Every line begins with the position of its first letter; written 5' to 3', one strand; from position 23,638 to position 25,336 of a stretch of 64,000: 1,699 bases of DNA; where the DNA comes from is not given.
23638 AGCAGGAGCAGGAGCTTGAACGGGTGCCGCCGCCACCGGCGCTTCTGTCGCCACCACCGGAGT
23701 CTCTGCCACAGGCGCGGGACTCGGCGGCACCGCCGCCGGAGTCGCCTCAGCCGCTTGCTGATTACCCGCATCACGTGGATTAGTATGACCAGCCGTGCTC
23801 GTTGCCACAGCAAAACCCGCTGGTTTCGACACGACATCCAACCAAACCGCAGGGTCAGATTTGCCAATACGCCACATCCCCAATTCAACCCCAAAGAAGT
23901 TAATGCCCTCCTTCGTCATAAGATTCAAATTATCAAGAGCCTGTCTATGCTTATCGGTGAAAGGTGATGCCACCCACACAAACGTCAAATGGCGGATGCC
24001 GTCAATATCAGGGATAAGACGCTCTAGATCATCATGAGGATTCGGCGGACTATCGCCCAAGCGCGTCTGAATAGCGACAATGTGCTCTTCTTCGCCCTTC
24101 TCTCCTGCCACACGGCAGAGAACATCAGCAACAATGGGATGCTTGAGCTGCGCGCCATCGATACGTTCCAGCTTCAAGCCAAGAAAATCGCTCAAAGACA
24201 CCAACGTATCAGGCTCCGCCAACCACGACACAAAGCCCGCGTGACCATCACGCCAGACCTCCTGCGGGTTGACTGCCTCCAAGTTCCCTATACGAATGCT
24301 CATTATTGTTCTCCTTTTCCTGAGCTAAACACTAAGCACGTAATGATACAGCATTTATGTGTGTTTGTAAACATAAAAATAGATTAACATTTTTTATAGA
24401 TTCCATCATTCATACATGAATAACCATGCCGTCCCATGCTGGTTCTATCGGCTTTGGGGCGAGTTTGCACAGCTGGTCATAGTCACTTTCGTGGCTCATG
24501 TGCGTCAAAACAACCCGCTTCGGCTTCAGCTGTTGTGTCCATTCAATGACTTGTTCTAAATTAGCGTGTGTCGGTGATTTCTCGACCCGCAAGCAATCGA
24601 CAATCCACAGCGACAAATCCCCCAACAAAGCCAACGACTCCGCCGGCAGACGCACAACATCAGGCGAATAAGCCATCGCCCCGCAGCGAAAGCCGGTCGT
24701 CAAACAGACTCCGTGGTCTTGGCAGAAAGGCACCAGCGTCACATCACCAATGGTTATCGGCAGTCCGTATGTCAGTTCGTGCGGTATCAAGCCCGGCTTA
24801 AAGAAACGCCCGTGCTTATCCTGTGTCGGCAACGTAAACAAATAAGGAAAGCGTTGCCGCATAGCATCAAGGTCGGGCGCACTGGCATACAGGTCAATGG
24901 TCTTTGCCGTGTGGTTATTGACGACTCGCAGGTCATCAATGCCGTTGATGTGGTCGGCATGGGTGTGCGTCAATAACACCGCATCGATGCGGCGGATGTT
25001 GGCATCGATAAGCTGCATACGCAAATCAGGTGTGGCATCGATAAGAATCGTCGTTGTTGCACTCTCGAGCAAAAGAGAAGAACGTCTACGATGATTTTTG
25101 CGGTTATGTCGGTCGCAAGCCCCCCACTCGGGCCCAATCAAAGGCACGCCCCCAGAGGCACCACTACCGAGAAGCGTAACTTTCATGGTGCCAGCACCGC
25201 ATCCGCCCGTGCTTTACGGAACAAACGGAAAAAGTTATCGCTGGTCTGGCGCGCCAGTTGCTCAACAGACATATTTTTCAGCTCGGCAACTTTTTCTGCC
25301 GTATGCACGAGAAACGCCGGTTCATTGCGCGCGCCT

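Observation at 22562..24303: Two-gene module in an AT-rich island: DUF4268 protein with a degenerate PD-(D/E)XK nuclease domain immediately followed by a GTA/phage-type 3-TM holin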

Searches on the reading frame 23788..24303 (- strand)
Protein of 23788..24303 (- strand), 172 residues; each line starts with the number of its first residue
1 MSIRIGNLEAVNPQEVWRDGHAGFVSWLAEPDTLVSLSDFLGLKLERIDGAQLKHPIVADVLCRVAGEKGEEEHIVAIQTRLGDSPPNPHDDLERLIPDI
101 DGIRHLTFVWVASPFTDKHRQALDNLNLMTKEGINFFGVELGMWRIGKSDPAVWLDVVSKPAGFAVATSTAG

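Call 38: search_solved_structures(query=window:23788-24303:-, max_evalue=10, show_alignments=2)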
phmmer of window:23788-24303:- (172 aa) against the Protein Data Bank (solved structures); distinct sequences matched with E-value up to 10: 19.
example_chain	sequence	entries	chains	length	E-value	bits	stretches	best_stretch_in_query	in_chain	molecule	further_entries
4rl6_A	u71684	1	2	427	0.2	14.6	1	89-141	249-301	Saccharopine dehydrogenase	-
7svi_A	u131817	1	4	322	0.37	13.8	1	107-166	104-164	Choloylglycine hydrolase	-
6yct_A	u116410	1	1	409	0.67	12.9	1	18-53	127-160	Cytochrome P450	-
6hqp_A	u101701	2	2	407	0.68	12.9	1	18-54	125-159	Cytochrome P450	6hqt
6ycp_A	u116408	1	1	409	0.68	12.9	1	18-54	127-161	Aromatic O-demethylase, cytochrome P450 subunit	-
6hqm_A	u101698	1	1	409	0.7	12.9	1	18-53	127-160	Cytochrome P450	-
6hqn_A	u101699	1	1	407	0.71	12.9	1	18-53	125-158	Cytochrome P450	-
6hqk_A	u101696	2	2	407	0.71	12.9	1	18-53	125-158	Cytochrome P450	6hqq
6ycj_A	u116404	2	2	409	0.72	12.8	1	18-53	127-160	Aromatic O-demethylase, cytochrome P450 subunit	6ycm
6ycn_A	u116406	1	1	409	0.72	12.8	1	18-53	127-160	Aromatic O-demethylase, cytochrome P450 subunit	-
6hqo_A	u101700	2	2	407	0.75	12.8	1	18-53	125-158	Cytochrome P450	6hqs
6yco_A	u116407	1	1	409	0.76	12.8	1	18-53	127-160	Aromatic O-demethylase, cytochrome P450 subunit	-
6yci_A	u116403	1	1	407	0.76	12.8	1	18-53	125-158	Aromatic O-demethylase, cytochrome P450 subunit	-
6ych_A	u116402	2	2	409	0.76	12.8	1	18-53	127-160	Aromatic O-demethylase, cytochrome P450 subunit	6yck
5ncb_A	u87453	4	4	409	0.77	12.7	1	18-53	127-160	Cytochrome P450 | GcoA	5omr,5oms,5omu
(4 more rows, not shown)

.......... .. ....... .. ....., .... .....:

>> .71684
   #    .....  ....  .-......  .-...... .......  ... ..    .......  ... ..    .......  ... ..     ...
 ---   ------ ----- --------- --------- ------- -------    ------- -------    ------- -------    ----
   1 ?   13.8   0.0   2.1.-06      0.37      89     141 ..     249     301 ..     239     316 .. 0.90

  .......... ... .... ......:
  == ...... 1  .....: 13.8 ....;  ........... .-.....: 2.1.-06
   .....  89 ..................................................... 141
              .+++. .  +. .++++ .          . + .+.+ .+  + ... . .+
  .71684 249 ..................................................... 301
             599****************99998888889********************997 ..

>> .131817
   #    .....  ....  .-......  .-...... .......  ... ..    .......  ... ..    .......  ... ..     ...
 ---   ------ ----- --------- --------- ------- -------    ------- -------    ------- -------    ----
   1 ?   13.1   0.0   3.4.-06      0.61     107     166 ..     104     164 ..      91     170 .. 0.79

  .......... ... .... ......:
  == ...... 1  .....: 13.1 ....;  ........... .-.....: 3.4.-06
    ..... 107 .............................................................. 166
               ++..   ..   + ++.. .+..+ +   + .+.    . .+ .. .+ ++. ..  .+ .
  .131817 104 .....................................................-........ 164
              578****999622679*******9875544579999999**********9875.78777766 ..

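Call 41: search_protein_representatives(protein=window:23788-24303:-)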
Query: 172 residues. Proteins with E-value up to 0.001 (for the whole library): 1765; up to 1e-10: 617; up to 1e-30: 3. The best 150 are listed.
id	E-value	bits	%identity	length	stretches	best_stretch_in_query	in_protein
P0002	2.7e-65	235.8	65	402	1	1-169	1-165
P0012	9.0e-36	139.6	35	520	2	3-168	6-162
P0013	7.6e-33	130.1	35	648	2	3-164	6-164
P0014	4.9e-27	111.2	40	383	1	14-170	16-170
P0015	1.8e-26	109.3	40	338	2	3-162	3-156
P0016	7.6e-26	107.3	44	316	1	5-164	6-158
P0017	1.3e-25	106.5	38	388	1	1-171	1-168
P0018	8.2e-25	103.9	42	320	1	4-170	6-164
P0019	1.5e-24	103.0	37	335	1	5-164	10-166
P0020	1.8e-24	102.8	38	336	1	4-166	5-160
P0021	2.8e-24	102.2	40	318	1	4-169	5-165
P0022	4.8e-24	101.4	40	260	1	4-163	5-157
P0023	7.1e-24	100.9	40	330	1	5-170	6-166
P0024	1.4e-23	99.9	43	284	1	4-164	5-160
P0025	1.8e-23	99.6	39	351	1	3-164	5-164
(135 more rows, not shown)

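Call 89: search_protein_families(library=pfam, proteins=[P0016, P0021, P0014, P0012, window:23788-24303:-], max_evalue=0.01)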
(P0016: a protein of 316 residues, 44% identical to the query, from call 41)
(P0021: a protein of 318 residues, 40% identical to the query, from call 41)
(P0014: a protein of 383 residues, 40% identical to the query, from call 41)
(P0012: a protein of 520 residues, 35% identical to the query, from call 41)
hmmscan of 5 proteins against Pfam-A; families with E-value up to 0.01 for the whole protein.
P0016 (316 aa): 0 families

P0021 (318 aa): 1 family
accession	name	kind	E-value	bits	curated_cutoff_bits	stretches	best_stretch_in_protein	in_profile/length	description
PF14088.11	DUF4268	-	1.6e-05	25.4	27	1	179-306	1-136/140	Domain of unknown function (DUF4268)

P0014 (383 aa): 1 family
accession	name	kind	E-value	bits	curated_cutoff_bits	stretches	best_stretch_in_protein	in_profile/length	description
PF14088.11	DUF4268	-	8.8e-19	68.4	27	1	219-360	3-139/140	Domain of unknown function (DUF4268)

P0012 (520 aa): 1 family
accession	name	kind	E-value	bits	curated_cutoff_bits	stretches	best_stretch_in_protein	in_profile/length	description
PF14088.11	DUF4268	-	4.1e-07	30.5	27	1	391-510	33-138/140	Domain of unknown function (DUF4268)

window:23788-24303:- (172 aa): 0 families

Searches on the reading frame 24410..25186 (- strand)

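Call 3: search_protein_families(library=pfam, proteins=[window:24410-25186:-], max_evalue=1)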
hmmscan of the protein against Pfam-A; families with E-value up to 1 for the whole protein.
window:24410-25186:- (258 aa): 7 families
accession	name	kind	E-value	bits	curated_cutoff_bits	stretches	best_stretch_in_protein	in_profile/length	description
PF12706.13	Lactamase_B_2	-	7e-34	117.6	27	1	45-230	1-200/200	Beta-lactamase superfamily domain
PF00753.33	Lactamase_B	-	4.7e-12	46.7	22.7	1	36-227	7-194/196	Metallo-beta-lactamase superfamily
PF13483.12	Lactamase_B_3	-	0.00022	21.7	24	1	36-81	8-51/160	Beta-lactamase superfamily domain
PF23023.1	Anti-Pycsar_Apyc1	-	0.00053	20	50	1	57-103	44-91/250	Anti-Pycsar protein Apyc1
PF16661.11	Lactamase_B_6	-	0.00066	19.5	27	1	39-104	1-74/193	Metallo-beta-lactamase superfamily domain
PF07521.17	RMMBL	-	0.03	14.7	21.6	1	207-229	17-39/63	Zn-dependent metallo-hydrolase RNA specificity domain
PF25281.1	MBL_MAP1B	-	0.089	12.2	37.6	1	64-86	62-84/279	MAP1B MBL-like domain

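Call 7: search_protein_families(library=ncbifam, proteins=[window:24410-25186:-], max_evalue=1)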
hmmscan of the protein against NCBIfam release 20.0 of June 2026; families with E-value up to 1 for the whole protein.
window:24410-25186:- (258 aa): 37 families (the best 25 are shown)
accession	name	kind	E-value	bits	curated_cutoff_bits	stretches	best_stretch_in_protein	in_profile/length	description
NF038231.1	MBL_Geo_Pelo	equivalog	2.5e-68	230.4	360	1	2-256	1-249/250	GPMC system MBL fold metallohydrolase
NF002553.0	PRK02113.1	equivalog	5.3e-55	186.6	386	1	1-256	1-250/252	MBL fold metallo-hydrolase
TIGR03307.1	PhnP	equivalog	3.1e-24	85.7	272.25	1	1-255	1-248/249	phosphonate metabolism protein PhnP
TIGR02651.1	RNase_Z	equivalog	1.2e-10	40.9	292.95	1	31-86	14-71/302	ribonuclease Z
TIGR02108.2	PQQ_syn_pqqB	equivalog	2.4e-10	40.3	245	1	2-119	1-126/298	pyrroloquinoline quinone biosynthesis protein PqqB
NF000801.0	PRK00055.1-3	equivalog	2.3e-08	33.4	252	1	32-101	17-88/307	ribonuclease Z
NF002558.0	PRK02126.1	subfamily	6.6e-08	31.9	315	1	45-113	28-94/345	ribonuclease Z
NF012229.1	bla_class_B_core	domain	2.8e-06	27.5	100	1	36-111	16-90/139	metallo-beta-lactamase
TIGR03413.1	GSH_gloB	equivalog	2.2e-05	23.9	200.8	1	41-88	17-65/248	hydroxyacylglutathione hydrolase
NF033105.1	bla_subclass_B3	equivalog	4.1e-05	23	240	1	36-109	24-99/257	subclass B3 metallo-beta-lactamase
TIGR03675.1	arCOG00543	equivalog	0.00013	20.4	580.2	1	35-84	188-246/631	beta-CASP ribonuclease aCPSF1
NF058524.1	6A-MBL_enzyme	equivalog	0.00034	19.8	220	1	49-86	38-76/346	anti-phage 6A-MBL system MBL-fold protein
NF001911.0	PRK00685.1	equivalog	0.0013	18.2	144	1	36-94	9-66/228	metal-dependent hydrolase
NF000806.0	PRK00055.2-4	equivalog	0.0017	17.7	363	1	33-95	18-82/280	ribonuclease Z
NF008688.0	PRK11709.1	equivalog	0.0017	17.3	306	1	53-95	93-137/355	L-ascorbate 6-phosphate lactonase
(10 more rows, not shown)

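Call 8: search_protein_families(library=padloc, proteins=[window:24410-25186:-], max_evalue=1)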
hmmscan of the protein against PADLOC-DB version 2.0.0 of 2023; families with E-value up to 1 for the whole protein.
window:24410-25186:- (258 aa): 4 families
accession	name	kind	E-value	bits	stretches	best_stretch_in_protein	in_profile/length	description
PDLC03805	RTasMBL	-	0.00021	18.6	1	37-88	13-69/322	DRT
PDLC03854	LmuA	-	0.0012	16.1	1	44-92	26-82/345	-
PDLC04675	PDC-M48B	-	0.0019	15.5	1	62-91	54-83/291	-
PDLC02158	Avs1a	-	0.0057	13.9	1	58-95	42-79/392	-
